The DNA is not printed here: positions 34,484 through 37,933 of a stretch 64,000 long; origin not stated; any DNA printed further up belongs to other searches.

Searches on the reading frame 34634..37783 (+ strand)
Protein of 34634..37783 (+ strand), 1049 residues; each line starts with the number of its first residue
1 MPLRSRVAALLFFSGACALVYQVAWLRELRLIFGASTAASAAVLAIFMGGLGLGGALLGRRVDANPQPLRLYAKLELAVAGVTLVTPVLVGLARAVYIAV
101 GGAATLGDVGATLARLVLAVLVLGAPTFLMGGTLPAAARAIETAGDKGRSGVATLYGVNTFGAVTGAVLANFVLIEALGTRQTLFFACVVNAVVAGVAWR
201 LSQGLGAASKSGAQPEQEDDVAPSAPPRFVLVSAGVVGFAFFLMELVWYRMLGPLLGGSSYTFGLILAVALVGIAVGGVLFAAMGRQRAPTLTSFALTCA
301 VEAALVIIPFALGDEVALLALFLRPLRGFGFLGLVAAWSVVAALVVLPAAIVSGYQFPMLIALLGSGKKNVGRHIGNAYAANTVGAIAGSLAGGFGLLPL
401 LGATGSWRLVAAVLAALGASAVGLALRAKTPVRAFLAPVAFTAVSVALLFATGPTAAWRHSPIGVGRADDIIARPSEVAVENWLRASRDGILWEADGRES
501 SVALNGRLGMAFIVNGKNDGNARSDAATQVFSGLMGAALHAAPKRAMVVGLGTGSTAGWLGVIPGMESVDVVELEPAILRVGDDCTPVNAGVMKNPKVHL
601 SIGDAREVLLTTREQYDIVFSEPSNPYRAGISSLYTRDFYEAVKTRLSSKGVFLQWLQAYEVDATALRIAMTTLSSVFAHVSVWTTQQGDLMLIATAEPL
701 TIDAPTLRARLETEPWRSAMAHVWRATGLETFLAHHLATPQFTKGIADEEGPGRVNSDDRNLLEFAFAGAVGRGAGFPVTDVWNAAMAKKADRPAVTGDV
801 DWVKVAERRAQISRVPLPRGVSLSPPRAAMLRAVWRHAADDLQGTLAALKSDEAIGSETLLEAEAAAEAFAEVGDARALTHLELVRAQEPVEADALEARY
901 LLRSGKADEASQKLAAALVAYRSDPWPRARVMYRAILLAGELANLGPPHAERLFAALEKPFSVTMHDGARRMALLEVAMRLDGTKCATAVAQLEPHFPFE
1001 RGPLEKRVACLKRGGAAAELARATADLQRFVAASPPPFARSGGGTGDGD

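Call 5: search_protein_families(library=pfam, proteins=[window:34634-37783:+], max_evalue=0.01)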
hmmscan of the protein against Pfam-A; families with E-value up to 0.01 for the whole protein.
window:34634-37783:+ (1049 aa): 2 families
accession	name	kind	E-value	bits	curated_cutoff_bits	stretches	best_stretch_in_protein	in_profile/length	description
PF01564.23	Spermine_synth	-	2.8e-11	43.7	22.9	1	535-683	11-158/186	Spermine/spermidine synthase domain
PF05430.17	Methyltransf_30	-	7.9e-05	23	22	1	596-660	31-93/124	S-adenosyl-L-methionine-dependent methyltransferase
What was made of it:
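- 34634..37783 (+): Parent gene: intact 1049-aa fused membrane (MFS-like)/spermidine-synthase-like protein. Pfam Spermine_synth at aa 535-683 (call 5).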

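Call 10: find_related_loci(query=window:34634-37780:+, collection=genome_contigs, flank=10000)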
Query window:34634-37780:+ (1049 aa) in genome_contigs; peptide patterns used: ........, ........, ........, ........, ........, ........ (x = any residue, [..] = any of these).
535 stretches matched a pattern; 493 encode a relative of the query (tblastn E <= 1e-3); the best 80 are kept; 79 distinct loci.
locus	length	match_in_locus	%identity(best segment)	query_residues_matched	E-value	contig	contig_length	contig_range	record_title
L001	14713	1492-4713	49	6-1039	0e+0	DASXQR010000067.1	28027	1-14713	MAG TPA_asm: Acidobacteriota bacterium isolate SMAG_U4618 k141_807160, whole genome shotgun sequence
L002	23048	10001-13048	54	7-1012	0e+0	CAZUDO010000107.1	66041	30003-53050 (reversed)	MAG TPA_asm: uncultured Candidatus Binatia bacterium isolate binchicken_co165_346 genome assembly, contig: k141_1306834,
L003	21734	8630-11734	52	6-1041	0e+0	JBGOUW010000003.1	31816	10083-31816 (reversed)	MAG: Candidatus Binatia bacterium isolate OBJ_0618_7090110_13 k141_915997_length_31816_cov_26.0823, whole genome shotgun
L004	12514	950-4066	52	5-1040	0e+0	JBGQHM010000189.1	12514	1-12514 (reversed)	MAG: Candidatus Binatia bacterium isolate OBJ2_061818_070_72 k141_1172624_length_12514_cov_14.7292, whole genome shotgun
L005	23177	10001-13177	51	12-1043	0e+0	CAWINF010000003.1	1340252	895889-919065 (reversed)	MAG: uncultured Acidobacteriota bacterium isolate MFD04944.bin.1.105 genome assembly, contig: contig_51356, whole genome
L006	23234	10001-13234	50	6-1039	0e+0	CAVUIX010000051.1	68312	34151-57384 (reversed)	MAG: uncultured Acidobacteriota bacterium isolate MFD02199.bin.2.111 genome assembly, contig: contig_78767, whole genome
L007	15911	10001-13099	49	6-1040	0e+0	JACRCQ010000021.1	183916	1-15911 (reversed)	MAG: Deltaproteobacteria bacterium isolate NC_groundwater_1650_Pr3_B-0.1um_66_101 SR-2_scaffold_141_490340, whole genome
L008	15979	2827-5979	50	2-1039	0e+0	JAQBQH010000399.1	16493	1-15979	MAG: Myxococcales bacterium isolate RYN_368 scaffold_5563948, whole genome shotgun sequence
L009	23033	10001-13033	55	6-1010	0e+0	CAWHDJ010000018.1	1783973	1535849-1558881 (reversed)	MAG: uncultured delta proteobacterium isolate MFD09495.bin.2.10 genome assembly, contig: contig_6474, whole genome shotg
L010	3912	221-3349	52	6-1039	0e+0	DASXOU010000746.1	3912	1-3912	MAG TPA_asm: Polyangia bacterium isolate SMAG_U5390 k141_3166799, whole genome shotgun sequence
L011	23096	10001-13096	52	6-1035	0e+0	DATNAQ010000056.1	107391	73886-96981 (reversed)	MAG TPA_asm: Polyangia bacterium isolate SMAG_U11165 k141_2765563, whole genome shotgun sequence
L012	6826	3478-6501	49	6-996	0e+0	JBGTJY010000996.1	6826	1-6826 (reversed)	MAG: Candidatus Hydrogenedentales bacterium isolate JTS-RE30 k141_951575, whole genome shotgun sequence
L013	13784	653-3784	47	5-1035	0e+0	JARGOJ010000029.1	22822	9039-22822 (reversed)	MAG: Planctomycetota bacterium isolate bin_em_oilr2.004 NODE_1240_length_22822_cov_4.126323, whole genome shotgun sequen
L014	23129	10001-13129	51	5-1040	0e+0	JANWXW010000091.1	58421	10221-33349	MAG: Myxococcota bacterium isolate SKYG55 k141_778089, whole genome shotgun sequence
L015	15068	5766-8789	46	10-1013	0e+0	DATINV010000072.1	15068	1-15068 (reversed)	MAG TPA_asm: Chthoniobacterales bacterium isolate SMAG_U15805 k141_853143, whole genome shotgun sequence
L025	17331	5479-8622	50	7-1038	0e+0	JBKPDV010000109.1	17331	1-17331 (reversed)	MAG: Acidobacteriota bacterium isolate GB_EKS_MAG_00015 GB_EKS_000000821576, whole genome shotgun sequence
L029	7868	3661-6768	49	7-1035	0e+0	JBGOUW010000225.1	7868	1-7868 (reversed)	MAG: Candidatus Binatia bacterium isolate OBJ_0618_7090110_13 k141_401323_length_7868_cov_19.9410, whole genome shotgun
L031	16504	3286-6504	48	14-1043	0e+0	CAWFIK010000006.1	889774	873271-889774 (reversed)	MAG: uncultured Acidobacteriota bacterium isolate MFD04944.bin.2.204 genome assembly, contig: contig_50946, whole genome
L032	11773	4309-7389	49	7-1035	0e+0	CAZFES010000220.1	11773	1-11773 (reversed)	MAG TPA_asm: uncultured Polyangiaceae bacterium isolate SRP193661_co2_177 genome assembly, contig: NODE_4401_length_1177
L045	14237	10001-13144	48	2-1039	0e+0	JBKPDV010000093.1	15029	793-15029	MAG: Acidobacteriota bacterium isolate GB_EKS_MAG_00015 GB_EKS_000000255463, whole genome shotgun sequence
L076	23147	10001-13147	50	5-1031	0e+0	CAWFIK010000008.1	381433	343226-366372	MAG: uncultured Acidobacteriota bacterium isolate MFD04944.bin.2.204 genome assembly, contig: contig_68439, whole genome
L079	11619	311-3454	47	1-1030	0e+0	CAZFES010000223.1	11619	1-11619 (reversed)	MAG TPA_asm: uncultured Polyangiaceae bacterium isolate SRP193661_co2_177 genome assembly, contig: NODE_4477_length_1161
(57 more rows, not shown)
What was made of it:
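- Several genomes carry two members of this family on different contigs, for example L031/L076, L003/L029, L025/L045 and L032/L079 (call 10).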

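Call 19: find_homologous_proteins(query=window:34634-37780:+, max_evalue=1e-50)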
Query window:34634-37780:+ (1049 aa): 4017 proteins with E <= 1e-50 among 8000 candidates; the best 120 are listed.
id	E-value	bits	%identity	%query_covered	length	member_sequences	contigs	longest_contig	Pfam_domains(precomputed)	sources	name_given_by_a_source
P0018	0.0e+0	2044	90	100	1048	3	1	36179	PF05430.18,PF01564.24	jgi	jgi:spermidine synthase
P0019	0.0e+0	2007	87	100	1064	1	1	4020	PF01564.24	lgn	-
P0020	0.0e+0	1893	83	99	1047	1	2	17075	PF01564.24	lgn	-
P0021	0.0e+0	1152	56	99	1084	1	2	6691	PF01564.24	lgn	-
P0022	0.0e+0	1117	55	98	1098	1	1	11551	PF01564.24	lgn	-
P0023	0.0e+0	1115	55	99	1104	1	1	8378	PF13649.13,PF05430.18,PF01564.24,PF08241.19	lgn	-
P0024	0.0e+0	1094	55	99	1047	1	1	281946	PF05430.18,PF01564.24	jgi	jgi:spermidine synthase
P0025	0.0e+0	1080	55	96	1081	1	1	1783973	PF05175.21,PF01564.24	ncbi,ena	-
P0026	0.0e+0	1068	52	99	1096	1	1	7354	PF01564.24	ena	-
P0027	0.0e+0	1065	53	99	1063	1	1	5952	PF01564.24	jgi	jgi:spermidine synthase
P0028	0.0e+0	1063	53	99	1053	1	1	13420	PF01564.24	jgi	jgi:spermidine synthase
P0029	0.0e+0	1062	54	96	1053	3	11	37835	PF01564.24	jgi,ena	-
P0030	0.0e+0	1062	52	98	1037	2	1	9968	PF01564.24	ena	-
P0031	0.0e+0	1061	54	95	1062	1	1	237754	PF05175.21,PF01564.24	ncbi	ncbi:MAG: fused MFS/spermidine synthase [Acidobacteriota bacterium]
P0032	0.0e+0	1060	52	99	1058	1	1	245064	PF01564.24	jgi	jgi:spermidine synthase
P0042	0.0e+0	1049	53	98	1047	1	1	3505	PF01564.24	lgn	-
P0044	0.0e+0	1047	53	96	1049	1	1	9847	PF01564.24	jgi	jgi:spermidine synthase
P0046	0.0e+0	1045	52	99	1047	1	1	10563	PF01564.24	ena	-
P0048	0.0e+0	1041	54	99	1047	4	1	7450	PF01564.24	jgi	jgi:spermidine synthase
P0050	0.0e+0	1040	52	98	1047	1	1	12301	PF01564.24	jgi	jgi:spermidine synthase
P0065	0.0e+0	1033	50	99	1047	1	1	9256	PF01564.24,PF07690.22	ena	-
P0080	0.0e+0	1024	54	98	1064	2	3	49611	PF01564.24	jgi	jgi:spermidine synthase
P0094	0.0e+0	1017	53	98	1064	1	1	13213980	PF01564.24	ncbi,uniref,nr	ncbi:fused MFS/spermidine synthase [Archangium violaceum]|uniref:fused MFS/spermidine synthase n=1 T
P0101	0.0e+0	1015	52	99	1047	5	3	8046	PF01564.24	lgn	-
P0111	2.9e-298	1010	51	99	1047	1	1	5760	PF01564.24,PF07690.22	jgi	jgi:spermidine synthase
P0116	1.3e-297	1008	51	99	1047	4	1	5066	PF01564.24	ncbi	-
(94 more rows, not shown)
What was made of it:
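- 34634..37783 (+): Full-length matches to 79 genomic homologues (call 10) and to orthologues of 1047-1064 aa at 83-90% identity (call 19).
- The parent gene is full length compared with 79 genomic homologues and with close orthologues of 1047-1064 aa (calls 10, 19).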

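Call 20: find_encoding_contigs(protein=P0018, flank=10000, max_places=3)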
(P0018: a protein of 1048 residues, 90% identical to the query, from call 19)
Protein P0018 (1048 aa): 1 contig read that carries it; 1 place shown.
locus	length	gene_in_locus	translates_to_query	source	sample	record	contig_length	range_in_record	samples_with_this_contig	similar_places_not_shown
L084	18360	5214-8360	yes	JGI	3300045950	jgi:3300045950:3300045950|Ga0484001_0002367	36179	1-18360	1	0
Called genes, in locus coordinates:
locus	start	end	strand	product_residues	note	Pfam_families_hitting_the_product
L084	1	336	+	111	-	?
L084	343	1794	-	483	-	-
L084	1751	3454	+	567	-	PF00069:Pkinase, PF07714:PK_Tyr_Ser-Thr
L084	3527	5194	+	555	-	PF00501:AMP-binding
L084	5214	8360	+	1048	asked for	PF01564:Spermine_synth, PF05430:Methyltransf_30 (faint)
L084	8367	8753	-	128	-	-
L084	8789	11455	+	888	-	PF17900:Peptidase_M1_N, PF01433:Peptidase_M1, PF11940:DUF3458, PF17432:DUF3458_C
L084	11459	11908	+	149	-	-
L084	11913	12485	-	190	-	-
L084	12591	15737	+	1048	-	PF00133:tRNA-synt_1, PF09334:tRNA-synt_1g (faint), PF08264:Anticodon_1, PF19302:DUF5915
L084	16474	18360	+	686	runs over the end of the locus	-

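Call 21: find_encoding_contigs(protein=P0020, flank=10000, max_places=3)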
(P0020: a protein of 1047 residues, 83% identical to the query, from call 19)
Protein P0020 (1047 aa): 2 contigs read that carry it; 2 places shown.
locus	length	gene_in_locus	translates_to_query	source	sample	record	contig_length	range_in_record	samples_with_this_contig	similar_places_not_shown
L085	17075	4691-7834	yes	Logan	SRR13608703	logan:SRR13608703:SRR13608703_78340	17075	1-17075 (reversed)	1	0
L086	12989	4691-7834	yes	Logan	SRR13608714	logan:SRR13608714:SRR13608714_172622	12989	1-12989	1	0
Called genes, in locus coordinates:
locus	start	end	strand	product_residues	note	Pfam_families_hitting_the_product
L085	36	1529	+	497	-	PF00512:HisKA, PF02518:HATPase_c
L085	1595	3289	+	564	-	-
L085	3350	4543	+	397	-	PF00654:Voltage_CLC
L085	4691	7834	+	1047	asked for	PF01564:Spermine_synth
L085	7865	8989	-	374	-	-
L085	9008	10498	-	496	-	PF02369:Big_1 (faint), PF11974:bMG3 (faint), PF13620:CarboxypepD_reg, PF13715:CarbopepD_reg_2 (faint), PF13620:CarboxypepD_reg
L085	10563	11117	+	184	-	-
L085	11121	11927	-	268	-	PF04446:Thg1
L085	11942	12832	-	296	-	PF02230:Abhydrolase_2 (weak)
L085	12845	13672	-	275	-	PF13482:RNase_H_2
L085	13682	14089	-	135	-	PF00293:NUDIX, PF14815:NUDIX_4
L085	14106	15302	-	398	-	PF01011:PQQ (faint), PF13570:Beta-prop_ACSF4, PF07774:EMC1_C (faint), PF13360:PQQ_2, PF25293:Beta-prop_EMC1_N (weak)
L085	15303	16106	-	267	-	PF13428:TPR_14 (faint), PF13174:TPR_6 (faint), PF07721:TPR_4 (faint), PF13432:TPR_16, PF00515:TPR_1 (faint), PF07719:TPR_2 (faint)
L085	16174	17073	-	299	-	?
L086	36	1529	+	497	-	PF00512:HisKA, PF02518:HATPase_c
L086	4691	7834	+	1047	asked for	PF01564:Spermine_synth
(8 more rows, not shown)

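Call 22: find_encoding_contigs(protein=P0019, flank=10000, max_places=3)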
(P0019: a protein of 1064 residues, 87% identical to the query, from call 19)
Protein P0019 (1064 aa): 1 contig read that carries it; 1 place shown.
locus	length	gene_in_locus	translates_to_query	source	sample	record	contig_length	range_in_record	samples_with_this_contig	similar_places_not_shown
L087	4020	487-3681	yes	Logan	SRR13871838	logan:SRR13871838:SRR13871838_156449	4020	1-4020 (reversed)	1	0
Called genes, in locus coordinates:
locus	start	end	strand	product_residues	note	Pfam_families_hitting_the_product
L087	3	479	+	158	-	?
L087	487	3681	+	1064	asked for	PF01564:Spermine_synth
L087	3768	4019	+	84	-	?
